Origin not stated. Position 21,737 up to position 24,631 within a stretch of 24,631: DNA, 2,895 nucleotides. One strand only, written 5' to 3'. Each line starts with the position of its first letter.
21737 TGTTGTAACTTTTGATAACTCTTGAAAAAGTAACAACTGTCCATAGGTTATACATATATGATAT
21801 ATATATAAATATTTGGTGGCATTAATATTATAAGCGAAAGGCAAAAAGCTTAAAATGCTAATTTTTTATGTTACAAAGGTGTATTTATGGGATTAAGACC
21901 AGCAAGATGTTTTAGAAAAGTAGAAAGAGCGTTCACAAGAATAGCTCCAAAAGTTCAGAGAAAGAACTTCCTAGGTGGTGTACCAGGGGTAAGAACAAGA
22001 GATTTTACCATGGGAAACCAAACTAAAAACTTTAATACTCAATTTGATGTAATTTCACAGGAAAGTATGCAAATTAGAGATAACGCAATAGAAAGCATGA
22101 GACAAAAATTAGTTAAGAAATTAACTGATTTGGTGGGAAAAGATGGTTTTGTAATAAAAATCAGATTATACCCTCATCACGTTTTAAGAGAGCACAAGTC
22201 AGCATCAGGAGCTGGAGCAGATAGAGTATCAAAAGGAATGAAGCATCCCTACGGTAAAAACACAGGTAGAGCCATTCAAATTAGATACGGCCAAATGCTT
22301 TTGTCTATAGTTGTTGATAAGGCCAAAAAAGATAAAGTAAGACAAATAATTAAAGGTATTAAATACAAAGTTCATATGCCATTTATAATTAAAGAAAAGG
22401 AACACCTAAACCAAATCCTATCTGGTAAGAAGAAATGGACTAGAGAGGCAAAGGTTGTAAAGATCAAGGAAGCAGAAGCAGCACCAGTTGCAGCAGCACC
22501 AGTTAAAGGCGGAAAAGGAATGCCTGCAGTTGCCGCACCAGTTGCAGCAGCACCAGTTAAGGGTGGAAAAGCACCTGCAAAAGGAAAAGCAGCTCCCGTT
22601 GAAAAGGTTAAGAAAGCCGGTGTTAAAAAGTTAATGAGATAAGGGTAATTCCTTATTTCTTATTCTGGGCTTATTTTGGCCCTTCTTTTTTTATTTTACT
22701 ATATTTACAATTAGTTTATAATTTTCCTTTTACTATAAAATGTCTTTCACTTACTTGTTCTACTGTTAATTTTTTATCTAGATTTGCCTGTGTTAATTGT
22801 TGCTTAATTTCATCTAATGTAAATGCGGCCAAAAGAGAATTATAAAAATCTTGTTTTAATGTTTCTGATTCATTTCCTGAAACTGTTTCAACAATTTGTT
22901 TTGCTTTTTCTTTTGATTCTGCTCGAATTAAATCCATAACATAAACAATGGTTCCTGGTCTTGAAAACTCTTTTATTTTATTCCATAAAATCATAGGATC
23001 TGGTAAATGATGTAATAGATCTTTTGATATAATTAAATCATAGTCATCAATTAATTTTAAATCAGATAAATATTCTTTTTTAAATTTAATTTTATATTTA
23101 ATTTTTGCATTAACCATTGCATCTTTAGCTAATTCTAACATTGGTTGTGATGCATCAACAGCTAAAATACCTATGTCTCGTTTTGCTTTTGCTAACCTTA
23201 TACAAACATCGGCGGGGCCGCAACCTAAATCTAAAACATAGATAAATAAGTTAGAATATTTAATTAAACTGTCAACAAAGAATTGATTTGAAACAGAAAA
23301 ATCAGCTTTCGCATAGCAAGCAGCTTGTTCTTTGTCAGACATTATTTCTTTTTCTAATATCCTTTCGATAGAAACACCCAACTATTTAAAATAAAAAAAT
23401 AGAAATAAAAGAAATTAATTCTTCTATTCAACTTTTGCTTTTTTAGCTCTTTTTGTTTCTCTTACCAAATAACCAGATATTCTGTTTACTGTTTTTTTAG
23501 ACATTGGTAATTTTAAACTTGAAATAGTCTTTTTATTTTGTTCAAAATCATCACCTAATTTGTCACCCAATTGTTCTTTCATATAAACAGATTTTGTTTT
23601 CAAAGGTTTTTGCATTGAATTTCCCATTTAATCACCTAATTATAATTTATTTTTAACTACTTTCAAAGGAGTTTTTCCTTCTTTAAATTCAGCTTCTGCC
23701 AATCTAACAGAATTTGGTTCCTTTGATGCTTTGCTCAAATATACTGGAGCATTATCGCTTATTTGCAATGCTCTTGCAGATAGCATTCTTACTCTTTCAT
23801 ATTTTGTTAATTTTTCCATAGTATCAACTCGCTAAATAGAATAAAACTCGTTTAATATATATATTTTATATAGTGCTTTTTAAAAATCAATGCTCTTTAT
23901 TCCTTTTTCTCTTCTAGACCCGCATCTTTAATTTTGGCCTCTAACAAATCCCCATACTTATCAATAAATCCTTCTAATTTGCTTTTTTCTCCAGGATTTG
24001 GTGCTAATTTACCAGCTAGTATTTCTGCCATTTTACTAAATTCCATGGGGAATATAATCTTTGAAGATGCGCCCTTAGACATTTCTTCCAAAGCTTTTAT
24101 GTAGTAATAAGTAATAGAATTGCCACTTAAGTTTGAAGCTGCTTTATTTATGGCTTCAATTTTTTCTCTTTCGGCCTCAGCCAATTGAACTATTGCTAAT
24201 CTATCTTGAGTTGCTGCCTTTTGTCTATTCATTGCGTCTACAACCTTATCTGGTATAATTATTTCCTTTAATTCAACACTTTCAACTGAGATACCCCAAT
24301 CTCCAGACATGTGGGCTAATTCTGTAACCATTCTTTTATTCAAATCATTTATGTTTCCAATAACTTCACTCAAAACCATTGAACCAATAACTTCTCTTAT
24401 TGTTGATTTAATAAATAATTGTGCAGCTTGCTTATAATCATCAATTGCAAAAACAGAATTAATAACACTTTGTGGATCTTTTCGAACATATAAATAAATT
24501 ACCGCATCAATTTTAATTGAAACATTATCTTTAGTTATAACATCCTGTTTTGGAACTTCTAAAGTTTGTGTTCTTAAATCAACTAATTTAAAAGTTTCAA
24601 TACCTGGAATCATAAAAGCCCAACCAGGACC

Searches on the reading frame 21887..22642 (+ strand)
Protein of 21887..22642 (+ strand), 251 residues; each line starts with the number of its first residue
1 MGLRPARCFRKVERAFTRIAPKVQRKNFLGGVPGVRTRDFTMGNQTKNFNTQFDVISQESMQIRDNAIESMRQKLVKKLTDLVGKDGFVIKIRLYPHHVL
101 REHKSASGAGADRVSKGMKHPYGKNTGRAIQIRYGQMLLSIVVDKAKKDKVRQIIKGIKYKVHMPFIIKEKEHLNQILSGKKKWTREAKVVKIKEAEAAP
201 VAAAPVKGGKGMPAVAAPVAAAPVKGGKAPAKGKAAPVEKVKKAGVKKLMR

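Call 49: search_protein_families(library=ncbifam, proteins=[window:21887-22642:+], max_evalue=0.001)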
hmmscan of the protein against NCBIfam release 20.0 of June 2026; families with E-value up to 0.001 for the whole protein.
window:21887-22642:+ (251 aa): 6 families
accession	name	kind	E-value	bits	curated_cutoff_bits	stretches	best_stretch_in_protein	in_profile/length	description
NF003239.0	PRK04199.1-4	equivalog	5.8e-49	165.8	91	1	1-169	1-162/172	50S ribosomal protein L16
NF003238.0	PRK04199.1-3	equivalog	1.8e-44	151.5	269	1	4-172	4-166/172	50S ribosomal protein L16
NF003236.0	PRK04199.1-1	equivalog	1.9e-40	138.1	233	1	1-168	1-162/174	50S ribosomal protein L16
TIGR00279.1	uL16_euk_arch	equivalog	4.6e-40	137.1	223.55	1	1-166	1-160/172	50S ribosomal protein L16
NF003237.0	PRK04199.1-2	equivalog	2.8e-30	105.3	295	1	1-151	1-145/181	50S ribosomal protein L16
NF003241.0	PRK04199.1-6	equivalog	5.4e-28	98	284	1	4-169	4-166/176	50S ribosomal protein L16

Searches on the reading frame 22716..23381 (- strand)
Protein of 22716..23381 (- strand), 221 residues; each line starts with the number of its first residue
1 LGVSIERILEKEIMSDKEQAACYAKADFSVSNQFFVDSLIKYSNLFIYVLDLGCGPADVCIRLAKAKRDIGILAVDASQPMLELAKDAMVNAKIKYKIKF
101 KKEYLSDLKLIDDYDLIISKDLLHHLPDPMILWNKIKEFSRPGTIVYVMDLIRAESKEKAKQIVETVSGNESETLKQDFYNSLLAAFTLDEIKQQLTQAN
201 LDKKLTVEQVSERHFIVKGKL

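Call 66: search_protein_families(library=pfam, proteins=[window:22716-23381:-], max_evalue=0.001)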
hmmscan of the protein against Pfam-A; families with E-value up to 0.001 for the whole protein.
window:22716-23381:- (221 aa): 7 families
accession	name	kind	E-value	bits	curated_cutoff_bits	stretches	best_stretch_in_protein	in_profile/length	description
PF13847.12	Methyltransf_31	-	2.8e-15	56.7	27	1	49-165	7-130/145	Methyltransferase domain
PF13649.12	Methyltransf_25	-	2.9e-13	50.8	27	1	49-142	1-95/97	Methyltransferase domain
PF08241.18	Methyltransf_11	-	8.8e-12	46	21.2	1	50-147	1-94/95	Methyltransferase domain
PF08242.18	Methyltransf_12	-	2.7e-11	44.5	30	1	50-145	1-97/98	Methyltransferase domain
PF13489.12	Methyltransf_23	-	2e-10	41.1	27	1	41-202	18-160/164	Methyltransferase domain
PF05175.20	MTS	-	3.7e-06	27.1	23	1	19-119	7-104/170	Methyltransferase small domain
PF01209.24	Ubie_methyltran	-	3.7e-05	23.6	20.1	1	49-155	51-158/233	ubiE/COQ5 methyltransferase family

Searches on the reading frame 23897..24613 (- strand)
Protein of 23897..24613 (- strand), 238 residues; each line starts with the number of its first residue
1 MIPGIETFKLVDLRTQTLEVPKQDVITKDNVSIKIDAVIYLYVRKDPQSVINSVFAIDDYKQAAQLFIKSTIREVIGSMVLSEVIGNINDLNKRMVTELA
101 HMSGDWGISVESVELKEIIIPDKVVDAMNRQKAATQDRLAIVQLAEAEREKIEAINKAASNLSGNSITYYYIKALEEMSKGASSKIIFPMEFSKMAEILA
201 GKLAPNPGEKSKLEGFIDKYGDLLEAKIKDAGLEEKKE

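Call 66: search_protein_families(library=pfam, proteins=[window:23897-24613:-], max_evalue=0.001)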
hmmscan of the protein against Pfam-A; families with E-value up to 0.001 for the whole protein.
window:23897-24613:- (238 aa): 1 family
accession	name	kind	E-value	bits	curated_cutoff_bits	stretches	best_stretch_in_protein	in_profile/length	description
PF01145.31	Band_7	-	3.9e-29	102.4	23.6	1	1-148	28-175/176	SPFH domain / Band 7 family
